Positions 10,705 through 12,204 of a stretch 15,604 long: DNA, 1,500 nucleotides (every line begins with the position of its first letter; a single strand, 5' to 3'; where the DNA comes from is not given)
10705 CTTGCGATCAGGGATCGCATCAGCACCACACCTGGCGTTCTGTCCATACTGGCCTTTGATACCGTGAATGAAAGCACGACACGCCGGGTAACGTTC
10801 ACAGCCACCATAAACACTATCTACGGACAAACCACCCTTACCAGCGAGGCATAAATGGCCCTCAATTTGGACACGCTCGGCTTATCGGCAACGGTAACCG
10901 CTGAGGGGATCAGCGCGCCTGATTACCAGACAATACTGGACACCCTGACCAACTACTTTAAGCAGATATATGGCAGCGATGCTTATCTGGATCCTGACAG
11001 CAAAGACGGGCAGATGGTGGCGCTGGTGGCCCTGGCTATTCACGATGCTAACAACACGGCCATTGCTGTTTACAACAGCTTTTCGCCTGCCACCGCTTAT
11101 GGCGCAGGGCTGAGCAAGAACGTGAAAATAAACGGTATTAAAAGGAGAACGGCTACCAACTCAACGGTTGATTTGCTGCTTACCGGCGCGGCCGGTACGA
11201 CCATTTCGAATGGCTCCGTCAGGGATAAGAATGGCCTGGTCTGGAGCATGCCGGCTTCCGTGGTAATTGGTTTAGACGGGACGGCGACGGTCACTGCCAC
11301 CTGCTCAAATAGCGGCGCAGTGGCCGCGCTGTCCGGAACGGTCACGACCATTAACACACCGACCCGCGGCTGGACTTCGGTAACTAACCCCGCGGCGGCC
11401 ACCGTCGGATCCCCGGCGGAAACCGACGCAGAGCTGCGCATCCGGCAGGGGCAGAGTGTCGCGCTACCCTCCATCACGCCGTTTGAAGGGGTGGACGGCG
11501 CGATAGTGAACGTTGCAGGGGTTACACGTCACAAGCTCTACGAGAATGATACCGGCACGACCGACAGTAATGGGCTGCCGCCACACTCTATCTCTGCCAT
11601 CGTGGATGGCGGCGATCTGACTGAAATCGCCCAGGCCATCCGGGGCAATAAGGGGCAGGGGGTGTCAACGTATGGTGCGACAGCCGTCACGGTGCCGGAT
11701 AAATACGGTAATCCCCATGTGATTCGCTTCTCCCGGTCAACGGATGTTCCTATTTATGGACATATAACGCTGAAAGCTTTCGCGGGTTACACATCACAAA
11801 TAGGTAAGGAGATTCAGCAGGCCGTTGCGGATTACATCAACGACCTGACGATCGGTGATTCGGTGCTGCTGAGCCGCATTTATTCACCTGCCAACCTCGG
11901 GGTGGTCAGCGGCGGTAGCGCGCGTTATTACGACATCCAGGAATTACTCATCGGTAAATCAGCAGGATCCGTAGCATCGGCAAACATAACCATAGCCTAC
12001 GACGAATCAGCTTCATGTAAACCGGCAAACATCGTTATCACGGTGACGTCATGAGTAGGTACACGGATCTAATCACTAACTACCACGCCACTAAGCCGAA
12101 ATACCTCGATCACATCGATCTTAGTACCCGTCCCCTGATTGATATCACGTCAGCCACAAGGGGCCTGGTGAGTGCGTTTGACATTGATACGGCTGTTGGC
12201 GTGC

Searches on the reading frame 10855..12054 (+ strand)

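Call 6: search_protein_families(library=pfam, proteins=[window:10855-12054:+], max_evalue=0.1)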
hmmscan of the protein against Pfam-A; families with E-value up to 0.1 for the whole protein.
window:10855-12054:+ (399 aa): 1 family
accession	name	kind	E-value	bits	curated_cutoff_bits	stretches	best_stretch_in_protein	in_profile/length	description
PF04865.19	Baseplate_J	-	2.8e-14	53.5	21.1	1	86-342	5-252/255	Baseplate J-like protein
